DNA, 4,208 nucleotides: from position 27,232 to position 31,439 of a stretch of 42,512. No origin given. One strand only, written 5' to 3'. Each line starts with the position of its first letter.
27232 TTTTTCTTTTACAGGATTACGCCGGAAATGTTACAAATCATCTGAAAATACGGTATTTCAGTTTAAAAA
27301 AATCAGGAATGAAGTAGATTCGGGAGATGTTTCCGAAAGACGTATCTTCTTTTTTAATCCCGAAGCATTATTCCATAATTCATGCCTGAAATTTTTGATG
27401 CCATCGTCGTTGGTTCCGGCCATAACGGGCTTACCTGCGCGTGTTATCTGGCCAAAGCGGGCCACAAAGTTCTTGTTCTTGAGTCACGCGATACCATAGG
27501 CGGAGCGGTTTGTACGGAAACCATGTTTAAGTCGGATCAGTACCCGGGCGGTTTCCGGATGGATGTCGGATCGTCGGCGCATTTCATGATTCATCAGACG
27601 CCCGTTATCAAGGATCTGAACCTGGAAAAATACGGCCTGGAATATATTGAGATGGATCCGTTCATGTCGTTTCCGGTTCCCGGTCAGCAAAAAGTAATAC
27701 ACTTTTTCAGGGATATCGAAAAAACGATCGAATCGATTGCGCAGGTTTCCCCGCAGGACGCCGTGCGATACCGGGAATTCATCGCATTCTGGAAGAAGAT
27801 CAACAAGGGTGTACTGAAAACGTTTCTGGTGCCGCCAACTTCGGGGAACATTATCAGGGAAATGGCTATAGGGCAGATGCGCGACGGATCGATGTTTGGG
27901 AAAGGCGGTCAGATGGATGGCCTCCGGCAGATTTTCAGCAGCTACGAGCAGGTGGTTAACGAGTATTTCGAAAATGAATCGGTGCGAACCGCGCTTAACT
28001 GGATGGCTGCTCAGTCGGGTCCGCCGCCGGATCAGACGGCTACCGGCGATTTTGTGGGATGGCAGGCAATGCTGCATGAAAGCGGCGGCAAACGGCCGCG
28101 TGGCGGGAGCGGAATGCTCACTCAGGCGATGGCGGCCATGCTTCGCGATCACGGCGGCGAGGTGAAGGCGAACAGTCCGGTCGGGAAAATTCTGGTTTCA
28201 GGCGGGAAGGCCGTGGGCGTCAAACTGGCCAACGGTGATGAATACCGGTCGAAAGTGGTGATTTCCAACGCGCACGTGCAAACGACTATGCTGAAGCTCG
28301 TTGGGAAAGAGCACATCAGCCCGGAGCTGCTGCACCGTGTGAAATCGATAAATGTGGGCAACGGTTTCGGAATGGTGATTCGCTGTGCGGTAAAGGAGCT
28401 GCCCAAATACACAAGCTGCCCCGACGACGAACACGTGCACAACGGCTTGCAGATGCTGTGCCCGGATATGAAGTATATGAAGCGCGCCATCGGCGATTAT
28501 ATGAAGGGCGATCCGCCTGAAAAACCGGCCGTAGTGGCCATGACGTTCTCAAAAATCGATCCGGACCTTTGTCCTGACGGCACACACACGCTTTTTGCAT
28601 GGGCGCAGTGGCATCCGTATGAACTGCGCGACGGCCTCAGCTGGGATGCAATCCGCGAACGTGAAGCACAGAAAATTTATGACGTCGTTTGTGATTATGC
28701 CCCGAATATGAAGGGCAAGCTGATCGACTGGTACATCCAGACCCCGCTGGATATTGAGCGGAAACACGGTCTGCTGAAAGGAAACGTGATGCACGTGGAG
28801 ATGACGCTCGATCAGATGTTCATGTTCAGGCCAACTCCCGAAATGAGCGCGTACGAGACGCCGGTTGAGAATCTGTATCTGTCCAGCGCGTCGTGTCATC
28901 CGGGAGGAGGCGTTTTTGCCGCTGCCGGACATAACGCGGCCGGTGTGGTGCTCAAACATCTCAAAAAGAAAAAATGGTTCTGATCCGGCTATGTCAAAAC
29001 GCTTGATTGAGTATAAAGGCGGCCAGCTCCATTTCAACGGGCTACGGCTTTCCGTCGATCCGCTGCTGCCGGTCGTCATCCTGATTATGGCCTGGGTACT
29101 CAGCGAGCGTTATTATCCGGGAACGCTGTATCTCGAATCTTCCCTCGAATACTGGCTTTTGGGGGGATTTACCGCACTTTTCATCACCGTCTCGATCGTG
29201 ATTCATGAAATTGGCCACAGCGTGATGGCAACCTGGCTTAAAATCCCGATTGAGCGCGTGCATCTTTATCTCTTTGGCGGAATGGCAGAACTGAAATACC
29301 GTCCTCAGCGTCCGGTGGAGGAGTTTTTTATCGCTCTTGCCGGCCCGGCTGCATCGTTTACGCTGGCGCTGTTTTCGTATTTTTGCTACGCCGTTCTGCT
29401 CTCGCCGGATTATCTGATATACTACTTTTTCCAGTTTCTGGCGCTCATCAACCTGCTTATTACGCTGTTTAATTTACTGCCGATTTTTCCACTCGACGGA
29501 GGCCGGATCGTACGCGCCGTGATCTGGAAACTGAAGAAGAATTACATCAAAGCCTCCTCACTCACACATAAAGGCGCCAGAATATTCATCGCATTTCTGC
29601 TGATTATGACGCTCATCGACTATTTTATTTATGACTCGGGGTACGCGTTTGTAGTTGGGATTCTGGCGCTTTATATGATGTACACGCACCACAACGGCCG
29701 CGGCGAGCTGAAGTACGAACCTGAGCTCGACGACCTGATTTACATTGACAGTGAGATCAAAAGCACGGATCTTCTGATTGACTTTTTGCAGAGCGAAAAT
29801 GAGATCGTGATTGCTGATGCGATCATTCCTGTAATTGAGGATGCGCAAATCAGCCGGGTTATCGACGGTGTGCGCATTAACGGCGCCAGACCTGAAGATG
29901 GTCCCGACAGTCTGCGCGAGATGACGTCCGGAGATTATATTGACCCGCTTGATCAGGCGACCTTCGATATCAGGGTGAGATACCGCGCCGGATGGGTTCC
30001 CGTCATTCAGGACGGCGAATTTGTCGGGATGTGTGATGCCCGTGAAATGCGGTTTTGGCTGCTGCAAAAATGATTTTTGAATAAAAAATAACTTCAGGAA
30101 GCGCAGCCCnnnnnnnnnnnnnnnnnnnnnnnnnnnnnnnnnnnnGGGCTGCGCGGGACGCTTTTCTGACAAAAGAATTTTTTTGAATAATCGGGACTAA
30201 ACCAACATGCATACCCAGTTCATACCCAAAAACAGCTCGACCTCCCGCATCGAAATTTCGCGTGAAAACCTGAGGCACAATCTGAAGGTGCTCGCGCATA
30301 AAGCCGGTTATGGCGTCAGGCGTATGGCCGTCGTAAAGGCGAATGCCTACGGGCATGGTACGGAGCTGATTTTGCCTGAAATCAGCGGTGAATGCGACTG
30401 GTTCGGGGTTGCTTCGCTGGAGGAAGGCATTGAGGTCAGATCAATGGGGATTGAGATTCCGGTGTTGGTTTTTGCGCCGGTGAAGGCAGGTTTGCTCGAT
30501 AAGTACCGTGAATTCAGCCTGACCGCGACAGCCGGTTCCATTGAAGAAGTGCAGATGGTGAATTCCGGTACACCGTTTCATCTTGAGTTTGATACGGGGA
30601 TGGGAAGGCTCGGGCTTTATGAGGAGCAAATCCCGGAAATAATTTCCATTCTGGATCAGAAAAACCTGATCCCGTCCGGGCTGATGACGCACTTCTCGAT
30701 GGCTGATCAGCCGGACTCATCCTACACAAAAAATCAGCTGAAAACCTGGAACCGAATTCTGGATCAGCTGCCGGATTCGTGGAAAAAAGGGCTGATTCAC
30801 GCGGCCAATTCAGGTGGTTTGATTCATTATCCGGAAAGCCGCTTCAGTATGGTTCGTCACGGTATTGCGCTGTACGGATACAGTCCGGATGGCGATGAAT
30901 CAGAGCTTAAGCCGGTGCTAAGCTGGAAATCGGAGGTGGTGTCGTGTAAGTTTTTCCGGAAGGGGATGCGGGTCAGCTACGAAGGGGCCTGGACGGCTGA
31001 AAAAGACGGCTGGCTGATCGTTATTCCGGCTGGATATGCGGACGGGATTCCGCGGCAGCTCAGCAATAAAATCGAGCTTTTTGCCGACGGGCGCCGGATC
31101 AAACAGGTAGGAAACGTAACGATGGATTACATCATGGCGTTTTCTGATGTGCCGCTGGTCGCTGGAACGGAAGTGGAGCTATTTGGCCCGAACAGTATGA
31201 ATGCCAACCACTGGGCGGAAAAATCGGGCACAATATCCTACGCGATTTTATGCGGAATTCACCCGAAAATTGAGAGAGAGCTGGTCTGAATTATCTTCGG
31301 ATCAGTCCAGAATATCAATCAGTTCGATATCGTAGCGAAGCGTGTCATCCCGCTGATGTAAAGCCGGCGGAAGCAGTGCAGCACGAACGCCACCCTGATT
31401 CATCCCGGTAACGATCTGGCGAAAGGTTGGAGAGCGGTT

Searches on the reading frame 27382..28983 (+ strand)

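Call 49: search_protein_families(library=pfam, proteins=[window:27382-28983:+], max_evalue=0.00001)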
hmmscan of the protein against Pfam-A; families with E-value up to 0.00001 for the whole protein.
window:27382-28983:+ (533 aa): 7 families
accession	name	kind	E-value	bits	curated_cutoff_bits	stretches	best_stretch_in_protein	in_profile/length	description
PF01593.30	Amino_oxidase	-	9.7e-22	78.3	19.8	1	16-301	3-258/443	Flavin containing amine oxidoreductase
PF13450.12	NAD_binding_8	-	8.9e-14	52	21.9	1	9-78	1-63/68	NAD(P)-binding Rossmann-like domain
PF01266.30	DAO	-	7.8e-13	49.1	27.9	1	6-42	1-38/353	FAD dependent oxidoreductase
PF00890.30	FAD_binding_2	-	9.7e-07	28.7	20.4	0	6-42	1-37/414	FAD binding domain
PF01946.23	Thi4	-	1.8e-06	27.8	26.2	1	6-44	19-58/235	Thi4 family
PF12831.13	FAD_oxidored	-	4.6e-06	26.6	27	0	6-46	1-41/416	FAD dependent oxidoreductase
PF00070.33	Pyr_redox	-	6.9e-06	26.9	22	0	7-42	2-36/82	Pyridine nucleotide-disulphide oxidoreductase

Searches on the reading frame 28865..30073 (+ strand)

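Call 86: search_protein_families(library=pfam, proteins=[window:28865-30073:+], max_evalue=0.00001)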
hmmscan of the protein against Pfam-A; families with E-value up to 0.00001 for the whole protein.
window:28865-30073:+ (402 aa): 1 family
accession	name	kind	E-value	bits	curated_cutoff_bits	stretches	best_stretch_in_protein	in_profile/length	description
PF02163.28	Peptidase_M50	-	1.5e-25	90.3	27.2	2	103-178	2-103/221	Peptidase family M50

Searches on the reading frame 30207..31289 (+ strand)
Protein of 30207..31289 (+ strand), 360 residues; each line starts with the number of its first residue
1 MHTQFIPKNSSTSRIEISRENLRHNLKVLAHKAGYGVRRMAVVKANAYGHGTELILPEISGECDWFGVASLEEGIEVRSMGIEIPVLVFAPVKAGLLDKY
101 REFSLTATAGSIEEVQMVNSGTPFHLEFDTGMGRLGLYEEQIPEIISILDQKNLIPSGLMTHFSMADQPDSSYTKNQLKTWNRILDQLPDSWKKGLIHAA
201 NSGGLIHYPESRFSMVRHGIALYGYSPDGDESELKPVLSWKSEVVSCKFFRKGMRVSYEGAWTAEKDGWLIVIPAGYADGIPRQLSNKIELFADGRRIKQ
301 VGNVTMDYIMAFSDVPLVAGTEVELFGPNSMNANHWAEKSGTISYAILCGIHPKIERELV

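Call 49: search_protein_families(library=pfam, proteins=[window:30207-31289:+], max_evalue=0.00001)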
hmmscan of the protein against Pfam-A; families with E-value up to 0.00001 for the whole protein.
window:30207-31289:+ (360 aa): 2 families
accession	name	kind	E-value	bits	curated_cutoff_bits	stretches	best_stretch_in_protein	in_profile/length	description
PF01168.26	Ala_racemase_N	-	7.2e-56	189.8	24.1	1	17-227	1-220/220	Alanine racemase, N-terminal domain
PF00842.27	Ala_racemase_C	-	4.2e-33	114.1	25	1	237-358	1-126/127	Alanine racemase, C-terminal domain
